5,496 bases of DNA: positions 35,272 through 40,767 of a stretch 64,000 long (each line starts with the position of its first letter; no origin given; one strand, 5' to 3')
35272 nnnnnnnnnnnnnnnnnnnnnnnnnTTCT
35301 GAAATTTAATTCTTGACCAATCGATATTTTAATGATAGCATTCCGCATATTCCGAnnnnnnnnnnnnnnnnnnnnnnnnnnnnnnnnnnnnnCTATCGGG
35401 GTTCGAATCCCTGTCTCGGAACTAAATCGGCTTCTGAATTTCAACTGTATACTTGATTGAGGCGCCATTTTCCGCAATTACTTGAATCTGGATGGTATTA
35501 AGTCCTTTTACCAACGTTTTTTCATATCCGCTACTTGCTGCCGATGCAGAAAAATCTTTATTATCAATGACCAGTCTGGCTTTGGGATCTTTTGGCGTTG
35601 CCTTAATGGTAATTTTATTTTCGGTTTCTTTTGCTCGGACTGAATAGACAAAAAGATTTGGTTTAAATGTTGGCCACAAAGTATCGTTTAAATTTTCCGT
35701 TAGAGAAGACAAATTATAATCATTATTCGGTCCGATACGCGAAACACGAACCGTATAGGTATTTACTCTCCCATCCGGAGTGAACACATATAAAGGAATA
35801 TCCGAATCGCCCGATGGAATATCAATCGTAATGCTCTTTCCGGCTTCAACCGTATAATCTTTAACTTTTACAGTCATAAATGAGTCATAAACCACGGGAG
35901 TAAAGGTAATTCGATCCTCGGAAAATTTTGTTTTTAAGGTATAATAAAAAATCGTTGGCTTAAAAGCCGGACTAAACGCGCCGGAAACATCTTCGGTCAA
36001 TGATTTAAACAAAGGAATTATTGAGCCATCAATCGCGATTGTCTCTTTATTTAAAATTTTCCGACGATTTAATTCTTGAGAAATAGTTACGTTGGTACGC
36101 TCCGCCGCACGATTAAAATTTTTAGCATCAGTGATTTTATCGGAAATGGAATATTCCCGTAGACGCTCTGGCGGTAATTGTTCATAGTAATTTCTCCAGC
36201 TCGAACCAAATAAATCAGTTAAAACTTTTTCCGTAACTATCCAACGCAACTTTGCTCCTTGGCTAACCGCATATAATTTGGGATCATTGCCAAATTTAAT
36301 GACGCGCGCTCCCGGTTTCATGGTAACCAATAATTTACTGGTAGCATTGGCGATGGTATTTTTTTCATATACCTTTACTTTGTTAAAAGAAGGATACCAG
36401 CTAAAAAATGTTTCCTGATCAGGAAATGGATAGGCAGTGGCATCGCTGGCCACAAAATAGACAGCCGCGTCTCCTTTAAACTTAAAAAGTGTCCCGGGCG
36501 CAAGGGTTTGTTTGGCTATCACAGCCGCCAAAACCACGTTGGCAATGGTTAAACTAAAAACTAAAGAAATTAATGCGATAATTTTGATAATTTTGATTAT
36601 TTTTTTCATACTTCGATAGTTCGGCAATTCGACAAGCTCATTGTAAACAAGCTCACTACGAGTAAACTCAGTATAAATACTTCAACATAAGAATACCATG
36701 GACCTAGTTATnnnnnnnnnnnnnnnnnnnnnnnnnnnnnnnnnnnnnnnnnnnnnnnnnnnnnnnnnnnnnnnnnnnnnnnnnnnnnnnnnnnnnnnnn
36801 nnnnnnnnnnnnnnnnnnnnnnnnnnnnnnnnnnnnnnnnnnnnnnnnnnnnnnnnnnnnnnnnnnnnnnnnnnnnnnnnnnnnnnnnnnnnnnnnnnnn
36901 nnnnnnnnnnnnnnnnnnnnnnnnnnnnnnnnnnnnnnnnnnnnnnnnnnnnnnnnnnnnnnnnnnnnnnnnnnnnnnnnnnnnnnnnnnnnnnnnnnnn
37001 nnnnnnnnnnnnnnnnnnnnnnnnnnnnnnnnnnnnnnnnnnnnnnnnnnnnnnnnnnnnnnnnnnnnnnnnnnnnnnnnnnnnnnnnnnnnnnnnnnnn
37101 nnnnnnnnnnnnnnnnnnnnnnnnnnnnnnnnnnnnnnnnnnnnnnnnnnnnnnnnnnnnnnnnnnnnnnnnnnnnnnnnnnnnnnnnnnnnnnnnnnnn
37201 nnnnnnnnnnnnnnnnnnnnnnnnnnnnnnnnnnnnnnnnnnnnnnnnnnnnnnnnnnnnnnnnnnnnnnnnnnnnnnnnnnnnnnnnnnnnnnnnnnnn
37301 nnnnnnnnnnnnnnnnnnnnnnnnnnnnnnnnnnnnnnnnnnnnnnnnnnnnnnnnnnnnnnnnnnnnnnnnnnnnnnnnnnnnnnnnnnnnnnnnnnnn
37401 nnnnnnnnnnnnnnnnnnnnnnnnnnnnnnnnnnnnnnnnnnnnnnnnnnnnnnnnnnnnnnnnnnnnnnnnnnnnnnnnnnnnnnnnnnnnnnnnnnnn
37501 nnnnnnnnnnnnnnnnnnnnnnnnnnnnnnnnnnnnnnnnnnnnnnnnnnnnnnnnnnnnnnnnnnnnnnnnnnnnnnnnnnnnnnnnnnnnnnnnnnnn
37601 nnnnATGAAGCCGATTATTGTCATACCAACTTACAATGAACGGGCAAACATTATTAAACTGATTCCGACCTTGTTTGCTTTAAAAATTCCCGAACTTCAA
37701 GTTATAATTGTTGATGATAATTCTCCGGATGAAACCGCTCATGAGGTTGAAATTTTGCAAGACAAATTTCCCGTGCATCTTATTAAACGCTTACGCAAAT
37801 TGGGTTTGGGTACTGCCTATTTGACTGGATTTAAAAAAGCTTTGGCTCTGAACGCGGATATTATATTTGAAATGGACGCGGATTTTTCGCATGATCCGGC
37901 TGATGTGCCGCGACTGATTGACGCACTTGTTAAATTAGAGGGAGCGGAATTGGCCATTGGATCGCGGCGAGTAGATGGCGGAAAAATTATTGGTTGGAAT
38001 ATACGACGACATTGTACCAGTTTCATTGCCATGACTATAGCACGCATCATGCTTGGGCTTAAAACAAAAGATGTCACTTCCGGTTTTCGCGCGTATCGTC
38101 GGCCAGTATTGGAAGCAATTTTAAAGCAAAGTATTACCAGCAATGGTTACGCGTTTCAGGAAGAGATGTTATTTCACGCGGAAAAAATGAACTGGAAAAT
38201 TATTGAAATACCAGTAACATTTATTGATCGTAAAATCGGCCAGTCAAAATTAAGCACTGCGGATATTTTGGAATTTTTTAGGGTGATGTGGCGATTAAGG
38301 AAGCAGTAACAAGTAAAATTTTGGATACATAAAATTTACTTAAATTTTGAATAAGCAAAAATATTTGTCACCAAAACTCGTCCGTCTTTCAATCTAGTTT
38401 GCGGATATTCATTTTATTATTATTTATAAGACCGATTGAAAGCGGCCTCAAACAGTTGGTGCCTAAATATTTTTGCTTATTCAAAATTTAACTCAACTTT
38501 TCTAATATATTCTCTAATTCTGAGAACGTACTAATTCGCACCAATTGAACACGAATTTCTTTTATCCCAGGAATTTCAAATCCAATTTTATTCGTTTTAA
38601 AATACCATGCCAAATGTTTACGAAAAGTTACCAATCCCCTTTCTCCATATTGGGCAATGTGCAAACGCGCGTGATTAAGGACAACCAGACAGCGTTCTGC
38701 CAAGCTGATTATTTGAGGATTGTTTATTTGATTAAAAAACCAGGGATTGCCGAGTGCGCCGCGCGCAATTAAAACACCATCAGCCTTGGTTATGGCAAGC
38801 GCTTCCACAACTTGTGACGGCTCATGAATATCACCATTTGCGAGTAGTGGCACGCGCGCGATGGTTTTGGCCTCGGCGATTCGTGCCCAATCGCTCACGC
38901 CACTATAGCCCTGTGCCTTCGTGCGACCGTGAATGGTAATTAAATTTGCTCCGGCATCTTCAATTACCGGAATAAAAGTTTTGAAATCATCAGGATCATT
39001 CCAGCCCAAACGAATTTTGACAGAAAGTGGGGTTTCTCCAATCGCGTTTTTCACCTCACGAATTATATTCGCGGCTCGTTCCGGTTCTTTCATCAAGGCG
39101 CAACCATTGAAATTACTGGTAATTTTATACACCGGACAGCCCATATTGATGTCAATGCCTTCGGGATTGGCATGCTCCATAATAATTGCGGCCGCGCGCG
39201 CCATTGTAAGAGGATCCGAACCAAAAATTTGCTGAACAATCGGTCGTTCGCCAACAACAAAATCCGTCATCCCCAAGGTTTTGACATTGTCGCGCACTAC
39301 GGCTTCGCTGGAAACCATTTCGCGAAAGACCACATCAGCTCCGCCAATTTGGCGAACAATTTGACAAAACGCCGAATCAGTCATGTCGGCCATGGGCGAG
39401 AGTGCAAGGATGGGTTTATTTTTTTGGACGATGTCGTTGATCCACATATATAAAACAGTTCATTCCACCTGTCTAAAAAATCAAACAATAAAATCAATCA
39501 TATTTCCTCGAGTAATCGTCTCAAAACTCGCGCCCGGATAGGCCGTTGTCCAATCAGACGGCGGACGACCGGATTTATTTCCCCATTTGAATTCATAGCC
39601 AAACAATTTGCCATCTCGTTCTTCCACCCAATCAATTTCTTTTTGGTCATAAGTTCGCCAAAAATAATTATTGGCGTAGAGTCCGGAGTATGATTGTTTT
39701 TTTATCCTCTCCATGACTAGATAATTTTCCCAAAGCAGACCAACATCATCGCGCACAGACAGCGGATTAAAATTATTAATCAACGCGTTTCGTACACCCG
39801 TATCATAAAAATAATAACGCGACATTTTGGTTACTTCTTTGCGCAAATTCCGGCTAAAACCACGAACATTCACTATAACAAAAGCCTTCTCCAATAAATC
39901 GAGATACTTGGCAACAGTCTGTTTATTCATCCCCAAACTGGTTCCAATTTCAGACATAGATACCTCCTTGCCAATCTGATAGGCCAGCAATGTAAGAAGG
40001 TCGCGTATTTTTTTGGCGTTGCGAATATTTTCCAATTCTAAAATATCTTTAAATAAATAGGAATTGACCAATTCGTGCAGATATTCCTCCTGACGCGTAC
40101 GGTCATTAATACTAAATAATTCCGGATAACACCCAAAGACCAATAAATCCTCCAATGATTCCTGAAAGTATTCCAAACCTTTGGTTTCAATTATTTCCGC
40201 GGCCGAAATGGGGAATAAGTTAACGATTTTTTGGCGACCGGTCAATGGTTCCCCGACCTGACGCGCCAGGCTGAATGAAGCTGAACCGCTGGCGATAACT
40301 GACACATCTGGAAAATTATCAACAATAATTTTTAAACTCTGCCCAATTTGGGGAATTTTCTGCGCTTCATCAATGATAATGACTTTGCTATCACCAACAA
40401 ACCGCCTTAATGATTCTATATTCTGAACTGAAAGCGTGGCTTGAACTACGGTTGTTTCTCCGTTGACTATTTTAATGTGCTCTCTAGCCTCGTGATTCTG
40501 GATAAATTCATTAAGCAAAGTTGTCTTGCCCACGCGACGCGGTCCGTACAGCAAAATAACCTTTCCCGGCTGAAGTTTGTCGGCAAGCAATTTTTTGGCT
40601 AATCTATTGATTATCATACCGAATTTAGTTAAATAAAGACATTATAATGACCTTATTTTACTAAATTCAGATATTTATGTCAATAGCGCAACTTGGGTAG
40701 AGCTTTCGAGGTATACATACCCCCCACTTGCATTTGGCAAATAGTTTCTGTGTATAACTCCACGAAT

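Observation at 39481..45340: Accessory island: DUF4143 AAA ATPase, Fic protein, and an operon of a 2H-phosphoesterase-like protein, a 453-aa unknown protein and two paralogous Cys/His-rich small proteins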

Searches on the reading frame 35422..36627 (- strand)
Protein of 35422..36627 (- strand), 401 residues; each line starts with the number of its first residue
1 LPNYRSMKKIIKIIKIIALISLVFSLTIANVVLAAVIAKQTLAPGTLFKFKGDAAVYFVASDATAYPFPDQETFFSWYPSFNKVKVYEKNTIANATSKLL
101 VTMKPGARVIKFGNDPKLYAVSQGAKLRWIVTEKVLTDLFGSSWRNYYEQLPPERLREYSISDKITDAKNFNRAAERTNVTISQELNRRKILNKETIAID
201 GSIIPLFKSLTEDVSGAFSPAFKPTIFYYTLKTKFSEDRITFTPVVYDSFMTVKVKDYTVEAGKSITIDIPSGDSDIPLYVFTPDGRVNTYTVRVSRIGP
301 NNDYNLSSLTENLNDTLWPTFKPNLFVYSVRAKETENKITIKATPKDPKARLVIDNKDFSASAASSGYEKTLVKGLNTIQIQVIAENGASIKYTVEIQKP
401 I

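Call 112: search_protein_families(library=pfam, proteins=[window:35422-36627:-], max_evalue=0.001)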
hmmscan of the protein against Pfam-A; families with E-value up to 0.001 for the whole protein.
window:35422-36627:- (401 aa): 1 family
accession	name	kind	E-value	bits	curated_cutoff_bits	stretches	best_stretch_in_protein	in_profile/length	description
PF12733.13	Cadherin-like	-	6.2e-20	71.9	24.2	2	220-297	8-88/89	Cadherin-like beta sandwich domain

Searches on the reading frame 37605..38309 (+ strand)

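Call 112: search_protein_families(library=pfam, proteins=[window:37605-38309:+], max_evalue=0.001)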
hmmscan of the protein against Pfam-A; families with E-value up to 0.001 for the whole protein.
window:37605-38309:+ (234 aa): 1 family
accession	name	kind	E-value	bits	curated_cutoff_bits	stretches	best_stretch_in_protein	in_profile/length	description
PF00535.33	Glycos_transf_2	-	4e-27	95.6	23.3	1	5-172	2-167/168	Glycosyl transferase family 2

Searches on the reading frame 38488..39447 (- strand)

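Call 112: search_protein_families(library=pfam, proteins=[window:38488-39447:-], max_evalue=0.001)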
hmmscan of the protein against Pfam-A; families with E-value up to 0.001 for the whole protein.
window:38488-39447:- (319 aa): 1 family
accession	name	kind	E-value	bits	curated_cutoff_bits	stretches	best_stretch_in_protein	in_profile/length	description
PF01207.24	Dus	-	5.5e-72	242.9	20.4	1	16-292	2-279/311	Dihydrouridine synthase (Dus)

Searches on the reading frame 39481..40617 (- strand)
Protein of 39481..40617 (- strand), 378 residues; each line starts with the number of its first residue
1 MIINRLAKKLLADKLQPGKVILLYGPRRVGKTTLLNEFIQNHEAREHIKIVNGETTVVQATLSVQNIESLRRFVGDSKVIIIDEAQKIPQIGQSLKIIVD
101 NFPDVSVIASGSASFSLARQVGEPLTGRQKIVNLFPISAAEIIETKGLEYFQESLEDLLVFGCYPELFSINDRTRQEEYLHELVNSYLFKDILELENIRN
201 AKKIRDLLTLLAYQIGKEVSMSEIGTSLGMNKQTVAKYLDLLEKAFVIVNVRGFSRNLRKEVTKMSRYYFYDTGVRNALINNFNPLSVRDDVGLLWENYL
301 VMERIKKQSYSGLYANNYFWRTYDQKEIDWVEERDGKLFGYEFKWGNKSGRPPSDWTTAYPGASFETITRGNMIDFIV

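Call 3: search_protein_families(library=pfam, proteins=[window:39481-40617:-], max_evalue=1)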
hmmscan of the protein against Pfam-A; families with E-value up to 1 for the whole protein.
window:39481-40617:- (378 aa): 34 families (the best 25 are shown)
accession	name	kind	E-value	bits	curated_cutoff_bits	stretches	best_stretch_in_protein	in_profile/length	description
PF13635.12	DUF4143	-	2.8e-42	144.6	28.1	1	190-346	2-160/160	Domain of unknown function (DUF4143)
PF13173.12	AAA_14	-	3.4e-28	98.7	27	1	19-142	3-128/129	AAA domain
PF01637.24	ATPase_2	-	1.3e-07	32.1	33.2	1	16-47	18-49/225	ATPase domain predominantly from Archaea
PF13401.12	AAA_22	-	8e-07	29.9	27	1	19-66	6-45/130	AAA domain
PF00004.35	AAA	-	0.00017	22.4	21.2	1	21-90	1-71/131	ATPase family associated with various cellular activities (AAA)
PF07693.20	KAP_NTPase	-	0.00019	21.2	20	1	2-57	4-60/293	KAP family P-loop domain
PF05621.17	TniB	-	0.001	19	22.4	1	2-50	19-67/189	Bacterial TniB protein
PF13191.12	AAA_16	-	0.0022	18.9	32.6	1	16-55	21-60/167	AAA ATPase domain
PF02367.23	TsaE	-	0.003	17.9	26.6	1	5-48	9-51/128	Threonylcarbamoyl adenosine biosynthesis protein TsaE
PF12802.13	MarR_2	-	0.0044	17.6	27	1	207-244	10-46/61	MarR family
PF24172.1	CdiI_ImmP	-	0.0052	17.5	33.2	1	33-109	25-104/129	CdiI immunity protein EcoliA0-like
PF13481.12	AAA_25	-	0.0055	16.8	27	1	8-35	23-50/195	AAA domain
PF08279.18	HTH_11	-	0.006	16.9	25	1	206-249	4-46/55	HTH domain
PF00005.33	ABC_tran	-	0.008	17.2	25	1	14-57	7-51/137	ABC transporter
PF14516.12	AAA_35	-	0.0087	15.3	27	1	8-49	21-62/331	AAA-like domain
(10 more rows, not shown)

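Call 4: search_protein_families(library=padloc, proteins=[window:39481-40617:-], max_evalue=1)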
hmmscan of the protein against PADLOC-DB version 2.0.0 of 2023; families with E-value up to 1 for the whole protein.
window:39481-40617:- (378 aa): 20 families
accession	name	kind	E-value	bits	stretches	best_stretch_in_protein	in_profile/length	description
PDLC04789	PDC-S01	-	4.6e-150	497.8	1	1-377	1-373/375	-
PDLC04790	PDC-S01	-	1.1e-64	216.7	1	2-347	11-369/422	-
PDLC04787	PDC-S01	-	1.9e-50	170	1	4-337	12-349/412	-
PDLC04791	PDC-S01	-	1.8e-36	123.7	1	7-349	6-355/395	-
PDLC04788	PDC-S01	-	7.4e-22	75.9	1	19-348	20-385/448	-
PDLC04786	PDC-S01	-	6.1e-21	72.7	2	18-156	20-167/439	-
PDLC04792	PDC-S01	-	1.3e-09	35.2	2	17-148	18-157/452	-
PDLC04140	mad8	-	2.8e-05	21.8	1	13-201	22-101/314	mads_8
PDLC01866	CARF3--CARF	-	0.00013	20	1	197-250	134-185/207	-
PDLC04984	PDC-S27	-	0.00049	17.1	1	18-51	23-56/474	-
PDLC01438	Csa3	-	0.00086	17.4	1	195-273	142-203/305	"CAS-I,CAS-II,CAS-III,CAS-IV,CAS-V,CAS-VI; associated_signaling"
PDLC02372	Nhi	-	0.0012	15.6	1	13-110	197-294/470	-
PDLC03838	DolB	-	0.0037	14.6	1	13-91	161-244/375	-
PDLC02350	AbiO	-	0.0039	14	1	21-100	195-279/468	AbiO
PDLC01857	CARF3--CARF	-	0.0044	14.7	1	178-255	109-180/201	-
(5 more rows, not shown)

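Call 5: search_protein_families(library=ncbifam, proteins=[window:39481-40617:-], max_evalue=1)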
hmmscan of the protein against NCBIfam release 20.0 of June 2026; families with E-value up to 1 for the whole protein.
window:39481-40617:- (378 aa): 12 families
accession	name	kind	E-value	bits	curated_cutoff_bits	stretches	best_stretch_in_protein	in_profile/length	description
TIGR00635.1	ruvB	equivalog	0.0012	17.9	299.05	1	20-114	32-120/305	Holliday junction branch migration DNA helicase RuvB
TIGR00231.1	small_GTP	domain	0.0071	16.1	42.5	1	20-50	5-35/164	GTP-binding protein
TIGR03689.1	pup_AAA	equivalog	0.0078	15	504.75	1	14-87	212-283/512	proteasome ATPase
TIGR01242.2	TIGR01242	subfamily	0.033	13.2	500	1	15-55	145-184/362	proteasome-activating nucleotidase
TIGR03288.1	CoB_CoM_SS_B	equivalog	0.058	12.7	345.15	1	160-231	77-145/290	CoB--CoM heterodisulfide reductase subunit B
TIGR03608.1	L_ocin_972_ABC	subfamily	0.059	12.8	254.85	1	14-56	20-62/206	putative bacteriocin export ABC transporter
NF041395.1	TranRegLrpA1_Halo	equivalog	0.073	13.1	250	1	218-250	19-51/142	HTH-type transcriptional regulator LrpA1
TIGR02944.1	suf_reg_Xantho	equivalog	0.078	13.4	110.65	1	207-254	14-61/130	SUF system Fe-S cluster assembly regulator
NF000868.0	PRK00080.1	equivalog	0.086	11.7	282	0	20-89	53-115/330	Holliday junction branch migration DNA helicase RuvB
TIGR02673.1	FtsE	equivalog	0.1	12.3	264.85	1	14-75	24-82/214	cell division ATP-binding protein FtsE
TIGR03864.1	PQQ_ABC_ATP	hypoth_equivalog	0.14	11.6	302.25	0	14-52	23-55/236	ABC transporter, ATP-binding subunit, PQQ-dependent alcohol dehydrogenase system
NF033788.1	HTH_metalloreg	subfamily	0.16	11.8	55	1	207-248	16-55/77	metalloregulator ArsR/SmtB family transcription factor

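Call 111: search_protein_families(library=phrogs, proteins=[window:39481-40617:-], max_evalue=0.01)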
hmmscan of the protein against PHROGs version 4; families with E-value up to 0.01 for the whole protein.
window:39481-40617:- (378 aa): 3 families
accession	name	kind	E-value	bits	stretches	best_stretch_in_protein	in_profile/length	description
phrog_168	-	DNA, RNA and nucleotide metabolism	1.5e-07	32.4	1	18-100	42-125/314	clamp loader of DNA polymerase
phrog_5846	-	DNA, RNA and nucleotide metabolism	0.0013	19.1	1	5-88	22-106/380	clamp loader of DNA polymerase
phrog_2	-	head and packaging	0.008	15.9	0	17-90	276-377/807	terminase large subunit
